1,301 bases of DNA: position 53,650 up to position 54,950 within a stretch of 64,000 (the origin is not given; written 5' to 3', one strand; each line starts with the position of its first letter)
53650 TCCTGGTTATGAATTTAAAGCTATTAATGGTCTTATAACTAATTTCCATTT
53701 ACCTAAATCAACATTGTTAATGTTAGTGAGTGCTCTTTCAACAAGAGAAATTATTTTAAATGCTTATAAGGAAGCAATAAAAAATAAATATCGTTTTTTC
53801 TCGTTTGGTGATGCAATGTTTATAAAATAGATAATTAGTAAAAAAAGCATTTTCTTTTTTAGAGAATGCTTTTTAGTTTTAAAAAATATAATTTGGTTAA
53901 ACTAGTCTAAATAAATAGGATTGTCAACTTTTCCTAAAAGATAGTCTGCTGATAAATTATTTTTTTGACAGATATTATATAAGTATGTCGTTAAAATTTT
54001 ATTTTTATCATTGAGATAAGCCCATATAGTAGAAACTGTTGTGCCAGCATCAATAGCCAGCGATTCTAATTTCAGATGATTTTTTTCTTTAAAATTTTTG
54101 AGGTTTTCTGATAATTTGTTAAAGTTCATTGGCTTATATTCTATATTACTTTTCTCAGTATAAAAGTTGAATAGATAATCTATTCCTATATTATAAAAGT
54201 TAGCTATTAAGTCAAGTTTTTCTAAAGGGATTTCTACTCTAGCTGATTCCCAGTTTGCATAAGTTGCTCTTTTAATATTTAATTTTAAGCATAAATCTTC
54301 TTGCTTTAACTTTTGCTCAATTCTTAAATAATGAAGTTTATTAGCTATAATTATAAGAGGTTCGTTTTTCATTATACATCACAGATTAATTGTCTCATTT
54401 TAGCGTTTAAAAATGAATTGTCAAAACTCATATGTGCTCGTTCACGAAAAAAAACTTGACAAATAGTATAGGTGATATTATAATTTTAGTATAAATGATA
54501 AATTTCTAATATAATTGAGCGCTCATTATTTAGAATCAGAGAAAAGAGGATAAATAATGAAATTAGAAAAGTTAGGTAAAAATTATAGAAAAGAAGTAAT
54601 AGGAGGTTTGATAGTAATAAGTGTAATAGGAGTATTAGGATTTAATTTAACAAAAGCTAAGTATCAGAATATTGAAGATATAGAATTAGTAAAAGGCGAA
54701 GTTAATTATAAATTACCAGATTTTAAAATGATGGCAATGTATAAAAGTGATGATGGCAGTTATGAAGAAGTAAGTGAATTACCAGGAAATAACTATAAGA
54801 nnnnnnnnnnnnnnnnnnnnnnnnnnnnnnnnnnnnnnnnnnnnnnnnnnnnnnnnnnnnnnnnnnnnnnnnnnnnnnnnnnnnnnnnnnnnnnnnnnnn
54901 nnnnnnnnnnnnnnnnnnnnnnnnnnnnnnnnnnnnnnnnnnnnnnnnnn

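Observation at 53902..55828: Divergent module: tandem-HTH XRE regulator plus family copy B, with a perfect palindrome operator candidate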

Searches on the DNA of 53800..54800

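Call 27: search_rna_families(source=window, start=53800, end=54800, threshold=evalue, max_evalue=10)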
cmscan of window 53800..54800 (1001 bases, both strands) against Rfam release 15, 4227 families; matches with E-value up to 10: 12.
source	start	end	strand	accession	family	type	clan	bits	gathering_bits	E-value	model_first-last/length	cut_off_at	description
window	53940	54022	+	RF00527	snoMe28S-G3255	Gene; snRNA; snoRNA; CD-box;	CL00066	22.1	44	6.1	1-84/84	no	Small nucleolar RNA Me28S-Gm3255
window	53842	53881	+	RF04343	Plastid-psbA-2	Cis-reg;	CL00153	20.9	55.8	0.39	1-60/60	no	Plastid-psbA-2 3UTR RNA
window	53840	53906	-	RF02270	nse_sRNA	Gene;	-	20.1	75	1.1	1-73/73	no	Neisseria sigma-E sRNA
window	54689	54761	-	RF00033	MicF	Gene; antisense;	-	20.1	79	3.9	1-94/94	no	MicF RNA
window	53842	53874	+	RF03912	mir-4659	Gene; miRNA;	-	19.7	92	0.56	21-53/73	no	mir-4659 microRNA precursor family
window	53842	53874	-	RF03912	mir-4659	Gene; miRNA;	-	19.2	92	0.77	21-53/73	no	mir-4659 microRNA precursor family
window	53877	53902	-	RF01349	CRISPR-DR40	Gene; CRISPR;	-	18.9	42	9.6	1-30/30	no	CRISPR RNA direct repeat element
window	54106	54177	-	RF02849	Ysr197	Gene; sRNA;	-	18.8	167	0.044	1-254/254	no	Yersinia sRNA 197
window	53924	53993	-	RF03759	MIR8703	Gene; miRNA;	-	18.2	94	7.4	1-83/83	no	MIR8703 microRNA precursor family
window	54171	54199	+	RF01618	ceN114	Gene; snRNA; snoRNA; CD-box;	-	15.3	44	8.8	31-59/63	no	Nematode snoRNA ceN114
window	54428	54464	+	RF00522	PreQ1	Cis-reg; riboswitch;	-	14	39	8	1-45/45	no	PreQ1 (pre queuosine) riboswitch aptamer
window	54181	54248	-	RF02849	Ysr197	Gene; sRNA;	-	12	167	3.1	1-254/254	no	Yersinia sRNA 197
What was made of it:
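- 54485..54556 (+): famB leader (5' UTR cassette). It includes a second -10-like TATAAA at 54490-54495 and the Shine-Dalgarno AAGAGGA at 54544-54550. There is no Rfam match (call 27).
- On Known cis-regulatory RNA (Rfam 15): Nothing matches in 54485-54556, even at E<=10 (call 27).
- There is no Rfam family (call 27).
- Tried and rejected: A search of the region found nothing relevant (call 27).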
